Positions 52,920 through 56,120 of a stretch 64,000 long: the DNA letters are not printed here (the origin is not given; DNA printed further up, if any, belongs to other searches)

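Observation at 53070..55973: Unusual 10-heme protein: duplicated tetraheme c554-like module + YVTN beta-propeller + C-terminal di-heme cytochrome c peroxidase/MauG-like domain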

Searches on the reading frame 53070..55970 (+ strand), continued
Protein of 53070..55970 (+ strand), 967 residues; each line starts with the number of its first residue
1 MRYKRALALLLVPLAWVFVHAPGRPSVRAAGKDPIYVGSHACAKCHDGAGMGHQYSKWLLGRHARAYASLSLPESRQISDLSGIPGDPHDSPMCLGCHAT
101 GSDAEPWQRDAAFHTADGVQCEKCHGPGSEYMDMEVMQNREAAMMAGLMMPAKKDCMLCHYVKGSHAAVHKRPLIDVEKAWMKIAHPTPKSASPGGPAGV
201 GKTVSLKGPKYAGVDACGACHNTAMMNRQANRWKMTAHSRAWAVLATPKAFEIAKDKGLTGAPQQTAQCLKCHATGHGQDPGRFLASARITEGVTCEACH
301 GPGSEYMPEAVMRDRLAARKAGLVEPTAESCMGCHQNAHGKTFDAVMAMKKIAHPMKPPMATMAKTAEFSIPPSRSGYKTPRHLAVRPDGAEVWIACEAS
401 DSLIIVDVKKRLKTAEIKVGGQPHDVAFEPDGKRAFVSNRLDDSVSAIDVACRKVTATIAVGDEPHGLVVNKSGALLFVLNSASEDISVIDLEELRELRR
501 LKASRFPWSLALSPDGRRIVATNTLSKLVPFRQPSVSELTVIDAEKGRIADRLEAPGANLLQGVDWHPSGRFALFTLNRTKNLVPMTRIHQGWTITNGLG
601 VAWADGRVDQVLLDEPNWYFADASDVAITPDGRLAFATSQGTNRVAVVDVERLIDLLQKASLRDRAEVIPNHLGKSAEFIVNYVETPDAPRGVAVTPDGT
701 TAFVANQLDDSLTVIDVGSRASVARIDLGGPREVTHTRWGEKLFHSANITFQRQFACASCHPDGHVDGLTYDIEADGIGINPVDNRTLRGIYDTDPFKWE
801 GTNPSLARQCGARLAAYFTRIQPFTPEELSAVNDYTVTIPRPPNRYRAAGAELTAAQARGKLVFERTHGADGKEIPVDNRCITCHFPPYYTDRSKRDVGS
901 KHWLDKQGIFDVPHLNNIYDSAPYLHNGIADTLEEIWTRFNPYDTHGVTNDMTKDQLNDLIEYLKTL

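Call 27: search_solved_structures(query=A1, max_evalue=0.001, show_alignments=3)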
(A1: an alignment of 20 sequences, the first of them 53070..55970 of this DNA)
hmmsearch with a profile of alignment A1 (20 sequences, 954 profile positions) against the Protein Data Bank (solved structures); distinct sequences matched with E-value up to 0.001: 26.
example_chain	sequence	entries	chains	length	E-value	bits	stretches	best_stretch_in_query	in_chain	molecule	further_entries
1l0q_A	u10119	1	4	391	1.8e-66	227.9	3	367-511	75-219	Surface layer protein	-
5c2v_B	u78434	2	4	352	4.6e-51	176.9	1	367-703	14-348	HYDRAZINE SYNTHASE BETA SUBUNIT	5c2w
5c2v_C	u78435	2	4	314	5.1e-26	94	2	721-855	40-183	HYDRAZINE SYNTHASE GAMMA SUBUNIT | Hypothetical (Di heme) protein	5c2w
3vgz_A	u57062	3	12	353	1.2e-13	53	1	370-467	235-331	Uncharacterized protein YncE | PQQ-dependent catabolism-associated beta-propeller protein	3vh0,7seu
1bvb_A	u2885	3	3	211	9.4e-13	50.1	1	209-341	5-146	CYTOCHROME C-554 | CYTOCHROME C554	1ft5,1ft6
3bws_A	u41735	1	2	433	5.4e-12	47.6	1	372-471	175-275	protein Lp49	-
3u4y_A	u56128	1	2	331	3.8e-09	38.2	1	404-474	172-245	uncharacterized protein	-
6tv2_A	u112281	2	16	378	9.2e-09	36.9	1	360-493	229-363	Protein NirF | Protein NirF,Protein NirF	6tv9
6rtd_A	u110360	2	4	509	1.7e-07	32.7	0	294-491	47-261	Cytochrome c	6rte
8ptf_A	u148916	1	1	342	3.4e-06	28.4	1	376-494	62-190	YncE family protein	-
8ptd_A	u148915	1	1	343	3.4e-06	28.4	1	376-494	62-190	YncE family protein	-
7znk_C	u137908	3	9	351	6.7e-06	27.4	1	364-504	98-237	THO complex subunit 3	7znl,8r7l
6e1c_A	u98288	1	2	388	7.5e-06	27.2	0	892-928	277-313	Di-heme enzyme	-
7apk_C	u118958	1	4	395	8.8e-06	27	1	364-504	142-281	THO complex subunit 3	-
3fgb_A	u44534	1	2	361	1.1e-05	26.7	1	366-478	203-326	uncharacterized protein Q89ZH8_BACTN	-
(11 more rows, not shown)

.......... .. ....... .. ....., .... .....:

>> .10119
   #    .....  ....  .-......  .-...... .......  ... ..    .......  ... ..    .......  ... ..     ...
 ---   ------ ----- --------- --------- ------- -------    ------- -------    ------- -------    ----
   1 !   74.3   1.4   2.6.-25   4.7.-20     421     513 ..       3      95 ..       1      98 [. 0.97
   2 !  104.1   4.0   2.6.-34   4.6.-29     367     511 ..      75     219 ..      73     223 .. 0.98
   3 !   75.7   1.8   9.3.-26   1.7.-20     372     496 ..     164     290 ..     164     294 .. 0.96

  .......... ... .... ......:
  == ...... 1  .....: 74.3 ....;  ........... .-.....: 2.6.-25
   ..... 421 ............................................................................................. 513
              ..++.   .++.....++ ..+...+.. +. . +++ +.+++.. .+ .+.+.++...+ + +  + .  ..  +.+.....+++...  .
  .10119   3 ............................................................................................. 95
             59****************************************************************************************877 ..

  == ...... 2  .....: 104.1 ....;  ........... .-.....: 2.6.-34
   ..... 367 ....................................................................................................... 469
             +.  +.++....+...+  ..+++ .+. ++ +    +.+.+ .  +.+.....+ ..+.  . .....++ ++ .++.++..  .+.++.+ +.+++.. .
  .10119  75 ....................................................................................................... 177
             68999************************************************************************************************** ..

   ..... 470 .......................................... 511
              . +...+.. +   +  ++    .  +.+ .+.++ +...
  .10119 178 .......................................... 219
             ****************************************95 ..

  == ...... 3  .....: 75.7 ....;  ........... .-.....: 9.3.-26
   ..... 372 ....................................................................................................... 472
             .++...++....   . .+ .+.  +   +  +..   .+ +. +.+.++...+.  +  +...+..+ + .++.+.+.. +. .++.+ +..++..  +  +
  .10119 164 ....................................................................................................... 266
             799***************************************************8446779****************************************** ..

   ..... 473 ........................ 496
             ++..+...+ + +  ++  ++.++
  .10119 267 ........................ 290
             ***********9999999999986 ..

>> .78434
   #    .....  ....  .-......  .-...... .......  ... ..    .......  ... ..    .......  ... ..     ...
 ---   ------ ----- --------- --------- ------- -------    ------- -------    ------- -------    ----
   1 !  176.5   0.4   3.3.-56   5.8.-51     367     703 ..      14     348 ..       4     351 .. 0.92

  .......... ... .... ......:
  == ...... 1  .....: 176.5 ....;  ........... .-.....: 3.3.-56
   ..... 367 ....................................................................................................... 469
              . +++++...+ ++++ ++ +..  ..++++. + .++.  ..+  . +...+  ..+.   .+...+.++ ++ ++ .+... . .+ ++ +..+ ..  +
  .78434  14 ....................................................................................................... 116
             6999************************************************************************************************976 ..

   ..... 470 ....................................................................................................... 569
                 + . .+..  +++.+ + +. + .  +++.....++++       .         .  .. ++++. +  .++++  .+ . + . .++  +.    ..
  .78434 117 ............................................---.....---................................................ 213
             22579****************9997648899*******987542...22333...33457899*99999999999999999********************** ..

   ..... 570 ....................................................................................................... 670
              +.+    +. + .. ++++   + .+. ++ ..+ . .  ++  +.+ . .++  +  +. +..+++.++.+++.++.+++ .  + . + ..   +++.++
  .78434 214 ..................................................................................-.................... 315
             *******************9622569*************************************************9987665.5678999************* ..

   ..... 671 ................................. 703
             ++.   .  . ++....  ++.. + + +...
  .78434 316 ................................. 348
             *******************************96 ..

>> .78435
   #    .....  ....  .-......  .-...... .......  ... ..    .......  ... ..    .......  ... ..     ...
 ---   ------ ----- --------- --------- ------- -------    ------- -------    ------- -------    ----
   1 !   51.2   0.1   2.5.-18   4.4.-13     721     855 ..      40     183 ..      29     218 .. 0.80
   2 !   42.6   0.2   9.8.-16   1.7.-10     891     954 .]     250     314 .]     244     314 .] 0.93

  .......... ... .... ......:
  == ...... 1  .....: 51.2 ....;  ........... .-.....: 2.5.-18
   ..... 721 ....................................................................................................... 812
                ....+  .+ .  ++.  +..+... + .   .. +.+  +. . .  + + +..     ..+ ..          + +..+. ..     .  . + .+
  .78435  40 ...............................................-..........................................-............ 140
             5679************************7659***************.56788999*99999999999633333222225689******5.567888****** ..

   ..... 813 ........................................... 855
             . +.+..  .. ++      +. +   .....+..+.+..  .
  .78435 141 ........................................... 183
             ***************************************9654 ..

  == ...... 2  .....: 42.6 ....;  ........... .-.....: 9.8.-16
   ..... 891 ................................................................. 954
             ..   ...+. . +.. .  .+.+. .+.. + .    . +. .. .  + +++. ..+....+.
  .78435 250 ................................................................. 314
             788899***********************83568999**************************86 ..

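Call 36: find_related_loci(query=A1, collection=genome_contigs, flank=10000)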
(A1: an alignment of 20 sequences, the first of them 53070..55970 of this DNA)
Query A1 (967 aa) in genome_contigs; peptide patterns used: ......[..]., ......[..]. (x = any residue, [..] = any of these).
600 stretches matched a pattern (row limit reached: there are more); 202 encode a relative of the query (tblastn E <= 1e-3); the best 80 are kept; 80 distinct loci.
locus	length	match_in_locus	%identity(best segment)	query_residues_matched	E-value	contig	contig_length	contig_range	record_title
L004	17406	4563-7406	62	9-967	0e+0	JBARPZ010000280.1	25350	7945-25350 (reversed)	MAG: Sedimentisphaerales bacterium isolate MFD13424_ilm_asm_bin26 k127_183742, whole genome shotgun sequence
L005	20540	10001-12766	61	28-967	0e+0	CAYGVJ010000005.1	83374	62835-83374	MAG TPA_asm: uncultured Solibacteraceae bacterium isolate ERP119294_co1_477 genome assembly, contig: NODE_268_length_833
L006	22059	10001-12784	60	32-967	0e+0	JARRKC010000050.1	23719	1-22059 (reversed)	MAG: Acidobacteriota bacterium isolate Spart_036_MAG scaffold_591, whole genome shotgun sequence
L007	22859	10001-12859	59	25-967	0e+0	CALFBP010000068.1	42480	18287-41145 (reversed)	MAG: uncultured Thermoguttaceae bacterium isolate L1_Bin_METABAT__251_1 genome assembly, contig: c_000000463578, whole g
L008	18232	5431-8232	60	32-967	0e+0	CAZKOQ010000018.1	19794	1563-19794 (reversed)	MAG TPA_asm: uncultured Pirellulales bacterium isolate binchicken_co33_496 genome assembly, contig: NODE_2861_length_197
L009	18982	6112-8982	56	3-967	0e+0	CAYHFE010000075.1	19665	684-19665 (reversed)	MAG TPA_asm: uncultured Verrucomicrobiota bacterium isolate ERP119702_co1_132 genome assembly, contig: NODE_3056_length_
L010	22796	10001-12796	56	21-967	0e+0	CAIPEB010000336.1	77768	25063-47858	MAG: uncultured Planctomycetaceae bacterium isolate LaPlata-15m-b_bin-253 genome assembly, contig: bin-253:336/789, whol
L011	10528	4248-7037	57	22-967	0e+0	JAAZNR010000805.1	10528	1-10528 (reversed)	MAG: Thermogutta sp. isolate AS27yjCOA_190 131845_AS27, whole genome shotgun sequence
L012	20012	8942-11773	53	7-967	0e+0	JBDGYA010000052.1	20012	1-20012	MAG: Gemmatimonadota bacterium isolate M3-30_Bin_280 M3-30_Bin_280_scaffold_6213, whole genome shotgun sequence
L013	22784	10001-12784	60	12-967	0e+0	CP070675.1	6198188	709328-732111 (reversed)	MAG: Phycisphaerales bacterium isolate bin71 chromosome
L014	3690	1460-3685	53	28-781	0e+0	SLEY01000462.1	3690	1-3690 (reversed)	MAG: Planctomycetaceae bacterium isolate CSSed162cmB_596R1 CSSed16-2cmB-145188, whole genome shotgun sequence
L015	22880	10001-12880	56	1-967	0e+0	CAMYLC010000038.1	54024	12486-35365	MAG: Thermoanaerobaculia bacterium isolate FCS_M_Acidobacteriota_05 genome assembly, contig: scaffold_1667, whole genome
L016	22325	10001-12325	44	36-967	0e+0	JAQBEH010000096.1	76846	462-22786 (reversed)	MAG: Acidobacteriota bacterium isolate MAG_424_bin-23 424_bin-23_ctg-096, whole genome shotgun sequence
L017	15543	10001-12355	44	28-967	3e-151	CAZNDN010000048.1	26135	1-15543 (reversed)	MAG TPA_asm: uncultured Fibrobacterota bacterium isolate binchicken_co17_439 genome assembly, contig: NODE_4981_length_2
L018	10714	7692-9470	40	375-967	6e-129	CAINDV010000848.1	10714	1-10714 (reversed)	MAG: uncultured Verrucomicrobia bacterium isolate Loclat_bin-20771 genome assembly, contig: bin-20771:0848/1379, whole g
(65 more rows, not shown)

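Call 52: predict_structure(alignment_id=A1)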
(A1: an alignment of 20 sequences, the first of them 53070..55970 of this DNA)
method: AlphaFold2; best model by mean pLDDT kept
length: 967 residues; sequences in the alignment: 20
mean_pLDDT: 59.4   pTM: 0.51
mean pLDDT of the five models: 59.4, 59.1, 58.1, 55.5, 53.7
residues with pLDDT >= 90: 237; 70-90: 107; 50-70: 191; < 50: 432
segments of 3 or more residues with pLDDT < 50: 20-67, 81-85, 91-122, 159-175, 187-238, 271-295, 336-341, 354-376, 582-594, 747-822, 839-866, 872-875, 877-967
pLDDT, mean of each block of 10 residues (from residue 1): 59 61 33 25 30 29 47 55 51 42 33 34 51 58 63 56 34 48 51 30 30 46 38 47 62 70 60 38 29 46 50 60 67 53 57 43 35 56 95 94 96 93 93 96 94 96 93 97 92 96 89 96 74 74 95 86 95 88 33 64 94 72 89 94 89 95 85 83 88 95 93 96 92 75 58 37 32 25 28 33 29 32 57 56 29 34 43 47 36 29 28 26 26 29 29 35 32
secondary structure, 60 per line:
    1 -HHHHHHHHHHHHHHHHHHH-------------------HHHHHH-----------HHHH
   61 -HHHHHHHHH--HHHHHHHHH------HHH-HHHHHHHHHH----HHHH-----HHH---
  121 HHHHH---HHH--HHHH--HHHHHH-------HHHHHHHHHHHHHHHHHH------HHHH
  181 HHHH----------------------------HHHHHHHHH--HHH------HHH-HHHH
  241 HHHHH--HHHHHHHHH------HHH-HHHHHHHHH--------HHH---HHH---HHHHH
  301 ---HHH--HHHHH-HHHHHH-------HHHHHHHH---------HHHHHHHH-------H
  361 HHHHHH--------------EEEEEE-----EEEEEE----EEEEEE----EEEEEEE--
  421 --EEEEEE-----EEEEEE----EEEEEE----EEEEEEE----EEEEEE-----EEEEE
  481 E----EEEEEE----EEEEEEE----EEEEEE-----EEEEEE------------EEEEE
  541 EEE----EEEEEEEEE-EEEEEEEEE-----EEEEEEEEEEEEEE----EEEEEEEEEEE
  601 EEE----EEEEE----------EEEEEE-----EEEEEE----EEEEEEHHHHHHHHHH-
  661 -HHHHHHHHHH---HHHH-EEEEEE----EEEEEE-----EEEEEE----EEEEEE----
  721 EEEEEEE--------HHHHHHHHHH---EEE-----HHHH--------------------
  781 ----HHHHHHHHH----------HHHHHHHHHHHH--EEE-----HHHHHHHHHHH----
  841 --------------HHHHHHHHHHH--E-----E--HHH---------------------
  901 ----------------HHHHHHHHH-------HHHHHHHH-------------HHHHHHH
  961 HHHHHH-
elements in order (helices of 4 or more, strands of 3 or more residues): H2-20 H40-45 H57-60 H62-70 H73-81 H92-101 H106-109 H121-125 H134-137 H140-145 H153-170 H177-184 H213-221 H237-245 H248-256 H267-275 H296-300 H309-313 H315-320 H328-335 H345-352 H360-366 E381-386 E392-397 E402-407 E412-418 E423-428 E434-439 E444-449 E454-460 E465-470 E476-481 E486-491 E496-502 E507-512 E518-523 E536-543 E548-556 E558-566 E572-585 E590-603 E608-612 E623-628 E634-639 E644-649 H650-659 H662-671 H675-678 E680-685 E690-695 E701-706 E711-716 E721-727 H736-745 E749-751 H757-760 H785-793 H804-815 E818-820 H826-836 H855-865 H917-925 H933-940 H954-966
